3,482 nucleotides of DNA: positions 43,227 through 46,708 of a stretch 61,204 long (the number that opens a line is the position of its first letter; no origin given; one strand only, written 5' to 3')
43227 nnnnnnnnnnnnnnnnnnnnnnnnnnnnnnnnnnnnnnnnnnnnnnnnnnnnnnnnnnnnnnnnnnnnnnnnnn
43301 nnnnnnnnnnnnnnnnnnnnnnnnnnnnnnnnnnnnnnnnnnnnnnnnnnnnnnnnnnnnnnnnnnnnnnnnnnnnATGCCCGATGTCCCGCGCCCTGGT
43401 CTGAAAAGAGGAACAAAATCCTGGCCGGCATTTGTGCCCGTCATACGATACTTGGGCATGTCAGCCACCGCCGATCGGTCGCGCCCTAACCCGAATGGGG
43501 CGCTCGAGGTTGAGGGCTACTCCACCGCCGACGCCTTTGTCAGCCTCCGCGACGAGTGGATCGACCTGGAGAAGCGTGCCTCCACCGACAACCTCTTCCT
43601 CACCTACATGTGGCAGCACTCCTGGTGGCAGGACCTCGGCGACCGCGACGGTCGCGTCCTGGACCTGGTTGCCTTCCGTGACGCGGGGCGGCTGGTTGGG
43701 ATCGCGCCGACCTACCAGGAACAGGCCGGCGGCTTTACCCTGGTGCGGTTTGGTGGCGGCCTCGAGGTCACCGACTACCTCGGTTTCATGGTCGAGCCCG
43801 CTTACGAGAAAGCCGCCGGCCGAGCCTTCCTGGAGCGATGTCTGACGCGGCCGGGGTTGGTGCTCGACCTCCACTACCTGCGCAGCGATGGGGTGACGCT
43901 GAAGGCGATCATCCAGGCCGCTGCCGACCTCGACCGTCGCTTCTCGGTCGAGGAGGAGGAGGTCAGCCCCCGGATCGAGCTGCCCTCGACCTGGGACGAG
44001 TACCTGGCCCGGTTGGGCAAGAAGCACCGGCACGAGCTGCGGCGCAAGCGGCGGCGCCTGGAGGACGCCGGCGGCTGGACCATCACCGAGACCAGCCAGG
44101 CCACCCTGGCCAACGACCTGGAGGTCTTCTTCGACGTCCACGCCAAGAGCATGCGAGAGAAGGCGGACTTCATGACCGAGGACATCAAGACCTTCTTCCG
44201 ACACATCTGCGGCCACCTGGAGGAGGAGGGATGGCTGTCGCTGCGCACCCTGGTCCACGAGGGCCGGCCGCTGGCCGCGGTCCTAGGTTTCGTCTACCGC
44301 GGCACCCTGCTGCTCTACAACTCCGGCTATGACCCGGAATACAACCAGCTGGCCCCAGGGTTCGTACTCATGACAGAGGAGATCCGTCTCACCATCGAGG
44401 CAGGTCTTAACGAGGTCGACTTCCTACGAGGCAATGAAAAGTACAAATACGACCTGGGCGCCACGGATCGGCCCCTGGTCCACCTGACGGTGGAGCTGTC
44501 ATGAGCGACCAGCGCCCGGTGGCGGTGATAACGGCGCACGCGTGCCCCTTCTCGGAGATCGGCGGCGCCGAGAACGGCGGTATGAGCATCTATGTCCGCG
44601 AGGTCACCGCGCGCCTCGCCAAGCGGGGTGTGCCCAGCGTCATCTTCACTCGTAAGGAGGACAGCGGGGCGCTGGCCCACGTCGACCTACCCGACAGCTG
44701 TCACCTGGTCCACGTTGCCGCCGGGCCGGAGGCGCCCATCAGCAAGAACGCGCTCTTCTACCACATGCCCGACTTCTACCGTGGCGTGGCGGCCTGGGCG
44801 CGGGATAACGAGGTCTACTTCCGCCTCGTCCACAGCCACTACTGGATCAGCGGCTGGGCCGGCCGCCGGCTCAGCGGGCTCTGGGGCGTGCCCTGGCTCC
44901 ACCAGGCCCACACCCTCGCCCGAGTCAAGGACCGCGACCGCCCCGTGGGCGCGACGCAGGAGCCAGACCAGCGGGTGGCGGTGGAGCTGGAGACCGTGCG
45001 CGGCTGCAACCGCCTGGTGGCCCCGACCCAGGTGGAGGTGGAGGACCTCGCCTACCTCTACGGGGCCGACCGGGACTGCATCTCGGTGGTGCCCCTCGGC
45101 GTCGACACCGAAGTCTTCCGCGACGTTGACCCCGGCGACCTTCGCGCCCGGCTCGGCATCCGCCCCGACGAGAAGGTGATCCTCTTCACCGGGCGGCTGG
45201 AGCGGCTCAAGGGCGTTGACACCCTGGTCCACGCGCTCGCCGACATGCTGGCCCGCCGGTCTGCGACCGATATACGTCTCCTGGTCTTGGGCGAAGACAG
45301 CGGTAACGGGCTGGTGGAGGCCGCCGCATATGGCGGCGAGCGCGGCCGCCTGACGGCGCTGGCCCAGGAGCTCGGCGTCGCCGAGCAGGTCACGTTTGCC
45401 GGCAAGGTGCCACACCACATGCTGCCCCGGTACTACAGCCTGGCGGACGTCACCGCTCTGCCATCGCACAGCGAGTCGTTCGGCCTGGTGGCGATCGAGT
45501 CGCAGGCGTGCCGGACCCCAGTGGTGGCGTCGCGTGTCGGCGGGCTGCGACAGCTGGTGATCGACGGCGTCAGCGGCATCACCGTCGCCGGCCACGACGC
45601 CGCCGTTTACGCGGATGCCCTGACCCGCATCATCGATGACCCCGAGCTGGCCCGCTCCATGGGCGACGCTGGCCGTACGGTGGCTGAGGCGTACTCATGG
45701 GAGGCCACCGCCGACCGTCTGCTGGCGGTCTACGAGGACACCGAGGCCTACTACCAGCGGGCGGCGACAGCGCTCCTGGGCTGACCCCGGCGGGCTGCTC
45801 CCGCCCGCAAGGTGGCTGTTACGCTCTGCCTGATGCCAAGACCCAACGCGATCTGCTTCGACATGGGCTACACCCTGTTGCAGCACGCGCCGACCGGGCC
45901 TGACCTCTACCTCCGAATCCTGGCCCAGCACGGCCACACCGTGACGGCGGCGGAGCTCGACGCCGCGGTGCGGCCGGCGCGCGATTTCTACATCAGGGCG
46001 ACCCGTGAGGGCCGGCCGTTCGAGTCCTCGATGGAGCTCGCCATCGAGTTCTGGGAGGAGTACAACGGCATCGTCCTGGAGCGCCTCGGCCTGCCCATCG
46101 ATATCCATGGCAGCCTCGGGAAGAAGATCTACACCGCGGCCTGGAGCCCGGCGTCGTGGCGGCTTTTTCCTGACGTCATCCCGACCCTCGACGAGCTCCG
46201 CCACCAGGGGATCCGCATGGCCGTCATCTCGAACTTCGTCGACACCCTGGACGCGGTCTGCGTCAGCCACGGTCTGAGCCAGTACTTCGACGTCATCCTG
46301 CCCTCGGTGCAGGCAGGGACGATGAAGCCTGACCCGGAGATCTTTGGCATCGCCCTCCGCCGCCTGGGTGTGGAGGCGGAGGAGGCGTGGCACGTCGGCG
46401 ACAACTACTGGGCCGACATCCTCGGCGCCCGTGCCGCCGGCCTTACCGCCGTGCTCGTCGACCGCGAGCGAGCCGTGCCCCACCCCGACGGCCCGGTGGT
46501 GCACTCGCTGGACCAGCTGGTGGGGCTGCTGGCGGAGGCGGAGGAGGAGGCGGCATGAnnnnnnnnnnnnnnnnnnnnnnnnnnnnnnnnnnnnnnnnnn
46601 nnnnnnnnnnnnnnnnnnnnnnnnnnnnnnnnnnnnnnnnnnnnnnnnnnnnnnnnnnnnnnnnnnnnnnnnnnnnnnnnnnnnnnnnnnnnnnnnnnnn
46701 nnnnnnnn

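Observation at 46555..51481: LysW-like carrier ORF among MurD-like ligase, threonine-synthase-like PLP enzyme, large ATP-grasp ligase and C40 peptidase: candidate undescribed carrier-dependent ligation module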

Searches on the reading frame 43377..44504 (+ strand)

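Call 3: search_protein_families(library=pfam, proteins=[window:43377-44504:+], max_evalue=0.01)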
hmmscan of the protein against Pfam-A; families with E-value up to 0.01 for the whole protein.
window:43377-44504:+ (375 aa): 2 families
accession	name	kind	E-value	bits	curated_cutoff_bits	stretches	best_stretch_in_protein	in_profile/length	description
PF13480.13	Acetyltransf_6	-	2.4e-36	125.4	22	1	215-357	1-142/143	Acetyltransferase (GNAT) domain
PF04339.18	FemAB_like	-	3.8e-06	26.7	27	1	205-312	171-275/369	Peptidogalycan biosysnthesis/recognition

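Call 4: search_protein_families(library=ncbifam, proteins=[window:43377-44504:+], max_evalue=0.01)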
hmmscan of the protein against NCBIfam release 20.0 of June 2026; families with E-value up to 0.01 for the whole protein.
window:43377-44504:+ (375 aa): 2 families
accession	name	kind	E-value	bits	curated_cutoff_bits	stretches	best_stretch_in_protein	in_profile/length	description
NF047385.1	T4SS_GNAT_BspF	exception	1.5e-10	40.2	775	1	162-339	170-352/428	type IV secretion system effector crotonyl transferase BspF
TIGR03019.1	pepcterm_femAB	equivalog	3.1e-07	29.7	260.35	1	186-369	109-283/330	FemAB family XrtA/PEP-CTERM system-associated protein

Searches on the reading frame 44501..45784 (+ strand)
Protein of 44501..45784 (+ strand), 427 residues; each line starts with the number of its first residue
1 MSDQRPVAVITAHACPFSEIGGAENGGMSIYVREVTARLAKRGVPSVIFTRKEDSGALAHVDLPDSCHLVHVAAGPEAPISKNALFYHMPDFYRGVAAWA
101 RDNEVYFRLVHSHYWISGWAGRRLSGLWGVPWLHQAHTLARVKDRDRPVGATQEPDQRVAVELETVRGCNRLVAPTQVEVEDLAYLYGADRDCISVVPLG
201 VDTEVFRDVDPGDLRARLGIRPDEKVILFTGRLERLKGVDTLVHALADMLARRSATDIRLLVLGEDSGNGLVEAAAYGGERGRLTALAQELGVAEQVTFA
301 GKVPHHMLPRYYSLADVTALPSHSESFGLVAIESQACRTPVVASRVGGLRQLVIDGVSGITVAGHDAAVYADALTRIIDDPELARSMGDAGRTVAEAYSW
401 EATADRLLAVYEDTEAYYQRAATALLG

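Call 3: search_protein_families(library=pfam, proteins=[window:44501-45784:+], max_evalue=0.01)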
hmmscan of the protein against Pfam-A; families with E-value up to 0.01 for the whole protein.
window:44501-45784:+ (427 aa): 6 families
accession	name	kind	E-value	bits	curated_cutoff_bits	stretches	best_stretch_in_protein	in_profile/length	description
PF00534.26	Glycos_transf_1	-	8.5e-42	143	26.4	1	214-393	5-171/172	Glycosyl transferases group 1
PF13692.12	Glyco_trans_1_4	-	6.6e-32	111.2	27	1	224-380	1-142/142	Glycosyl transferases group 1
PF13439.12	Glyco_transf_4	-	3.1e-23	83.1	28.5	1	26-204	2-169/170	Glycosyltransferase Family 4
PF13579.12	Glyco_trans_4_4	-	4.7e-19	69.7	29.7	1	26-200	1-158/158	Glycosyl transferase 4-like domain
PF20706.3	GT4-conflict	-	1.5e-16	60.8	26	1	23-407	9-385/385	Family 4 Glycosyltransferase in conflict systems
PF13524.12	Glyco_trans_1_2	-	2.2e-07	31.3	25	1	257-409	14-144/144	Glycosyl transferase-like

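Call 4: search_protein_families(library=ncbifam, proteins=[window:44501-45784:+], max_evalue=0.01)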
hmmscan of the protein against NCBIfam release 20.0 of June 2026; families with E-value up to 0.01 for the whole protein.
window:44501-45784:+ (427 aa): 44 families (the best 25 are shown)
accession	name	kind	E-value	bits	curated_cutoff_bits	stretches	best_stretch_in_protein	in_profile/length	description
TIGR03449.1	mycothiol_MshA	equivalog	1.3e-115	386.6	462.5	1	7-414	2-403/406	D-inositol-3-phosphate glycosyltransferase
TIGR02149.1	glgA_Coryne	subfamily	1.6e-36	126.3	302.4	1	108-413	85-389/391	glycogen synthase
NF041876.1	EPS_EpsE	equivalog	1.6e-32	113.2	400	1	191-406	185-388/389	exopolysaccharide biosynthesis GT4 family glycosyltransferase EpsE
TIGR04063.1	stp3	hypoth_equivalog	7.7e-29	100.8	442.05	1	188-413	176-394/397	TIGR04063 family PEP-CTERM/XrtA system glycosyltransferase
TIGR03999.1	thiol_BshA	equivalog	3.2e-28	98.7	273.7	1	193-413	168-372/375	N-acetyl-alpha-D-glucosaminyl L-malate synthase BshA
TIGR03088.1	stp2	hypoth_equivalog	1.3e-27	96.9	409.05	1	196-413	164-372/374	TIGR03088 family PEP-CTERM/XrtA system glycosyltransferase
TIGR04047.1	MSMEG_0565_glyc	hypoth_equivalog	1.4e-27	96.8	259.85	1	181-412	151-372/373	MSMEG_0565 family glycosyltransferase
NF012028.0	PRK15484.1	subfamily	7e-27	94.5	618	1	193-408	162-372/380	lipopolysaccharide N-acetylglucosaminyltransferase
TIGR02472.1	sucr_P_syn_N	equivalog_domain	8.5e-27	94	576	1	23-409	23-436/439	sucrose-phosphate synthase, putative, glycosyltransferase domain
TIGR04157.1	glyco_rSAM_CFB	subfamily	9.5e-26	90.7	400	1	162-407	163-402/406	TIGR04157 family glycosyltransferase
NF053787.1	GlcN_PG_synth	equivalog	4e-24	85.1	480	1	167-413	142-358/361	N-acetylglucosaminyl phosphatidylglycerol synthase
NF038298.1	EPS_HpsO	equivalog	1.7e-22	79.7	575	1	194-413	170-386/388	hormogonium polysaccharide biosynthesis glycosyltransferase HpsO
NF047684.1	TeichurnBiosyTuaC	equivalog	1.1e-20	74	550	1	101-413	103-388/391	teichuronic acid biosynthesis protein TuaC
NF038295.1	EPS_HpsP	equivalog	4.4e-19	68.7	550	1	196-413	180-386/388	hormogonium polysaccharide biosynthesis glycosyltransferase HpsP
TIGR02095.1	glgA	subfamily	2.1e-14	53.1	328.45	1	214-413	282-476/477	glycogen/starch synthase, ADP-glucose type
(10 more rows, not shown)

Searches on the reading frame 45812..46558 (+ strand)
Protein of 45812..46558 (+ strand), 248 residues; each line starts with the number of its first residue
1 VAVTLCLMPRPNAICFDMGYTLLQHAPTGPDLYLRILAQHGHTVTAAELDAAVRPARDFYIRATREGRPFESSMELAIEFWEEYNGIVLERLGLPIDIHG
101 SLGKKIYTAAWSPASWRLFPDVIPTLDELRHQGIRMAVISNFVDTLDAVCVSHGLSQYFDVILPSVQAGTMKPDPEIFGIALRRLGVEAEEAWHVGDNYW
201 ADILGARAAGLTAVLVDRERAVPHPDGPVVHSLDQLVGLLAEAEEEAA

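Call 3: search_protein_families(library=pfam, proteins=[window:45812-46558:+], max_evalue=0.01)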
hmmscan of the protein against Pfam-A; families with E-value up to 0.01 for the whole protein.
window:45812-46558:+ (248 aa): 3 families
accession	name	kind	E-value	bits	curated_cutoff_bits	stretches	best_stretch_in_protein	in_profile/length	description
PF00702.32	Hydrolase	-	1.5e-22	81.4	26.4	1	12-210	2-191/191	haloacid dehalogenase-like hydrolase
PF13419.12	HAD_2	-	2.9e-19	70.3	23.8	1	114-216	76-178/178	Haloacid dehalogenase-like hydrolase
PF13242.12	Hydrolase_like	-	4.6e-12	46.1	22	1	172-219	4-51/75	HAD-hyrolase-like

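Call 4: search_protein_families(library=ncbifam, proteins=[window:45812-46558:+], max_evalue=0.01)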
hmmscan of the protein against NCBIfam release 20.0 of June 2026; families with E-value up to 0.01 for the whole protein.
window:45812-46558:+ (248 aa): 41 families (the best 25 are shown)
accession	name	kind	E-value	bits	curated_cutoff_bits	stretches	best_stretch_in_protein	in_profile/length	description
TIGR02252.1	DREG-2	subfamily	4e-36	124.7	155.2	1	13-215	2-203/203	HAD hydrolase, REG-2-like, family IA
TIGR02253.1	CTE7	subfamily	1.5e-24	87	169.75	1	115-220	92-198/221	TIGR02253 family HAD-type hydrolase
TIGR02254.1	YjjG_YfnB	equivalog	7e-21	74.7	159.9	1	116-239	96-219/223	YjjG family noncanonical pyrimidine nucleotidase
TIGR01428.1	HAD_type_II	equivalog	1e-18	68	125.4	1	114-221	88-195/197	haloacid dehalogenase type II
NF053830.1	RUBPPhHalo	equivalog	4.8e-18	65.6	330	1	116-226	102-213/234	ribulose-1,5-bisphosphate 5-phosphatase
TIGR01449.2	PGP_bact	equivalog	2.2e-14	53.5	180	1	116-217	84-185/213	phosphoglycolate phosphatase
TIGR02247.1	HAD-1A3-hyp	subfamily_domain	3.5e-14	53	125.4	1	116-222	93-201/211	epoxide hydrolase N-terminal domain-like phosphatase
NF009804.0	PRK13288.1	equivalog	8.6e-14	51.5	218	1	118-216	83-181/215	pyrophosphatase PpaX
NF009695.0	PRK13222.1-2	equivalog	7.5e-13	48.5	225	1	106-215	84-192/226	phosphoglycolate phosphatase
NF009697.0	PRK13222.1-4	equivalog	5.7e-12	45.5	327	1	116-214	93-191/232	phosphoglycolate phosphatase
NF006976.0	PRK09449.1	equivalog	9.3e-12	44.9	183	1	119-220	97-199/225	pyrimidine 5'-nucleotidase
TIGR01454.1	AHBA_synth_RP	hypoth_equivalog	1.1e-11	44.8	246.65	1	89-214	50-172/205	AHBA synthesis associated protein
TIGR01549.1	HAD-SF-IA-v1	subfamily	6.1e-11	42.9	23.3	1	130-210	73-149/149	HAD-IA family hydrolase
TIGR01990.1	bPGM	equivalog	1.9e-10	41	189.4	1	117-216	89-186/187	beta-phosphoglucomutase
TIGR01509.1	HAD-SF-IA-v3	subfamily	4e-10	40.1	29.4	1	102-216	50-154/154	HAD-IA family hydrolase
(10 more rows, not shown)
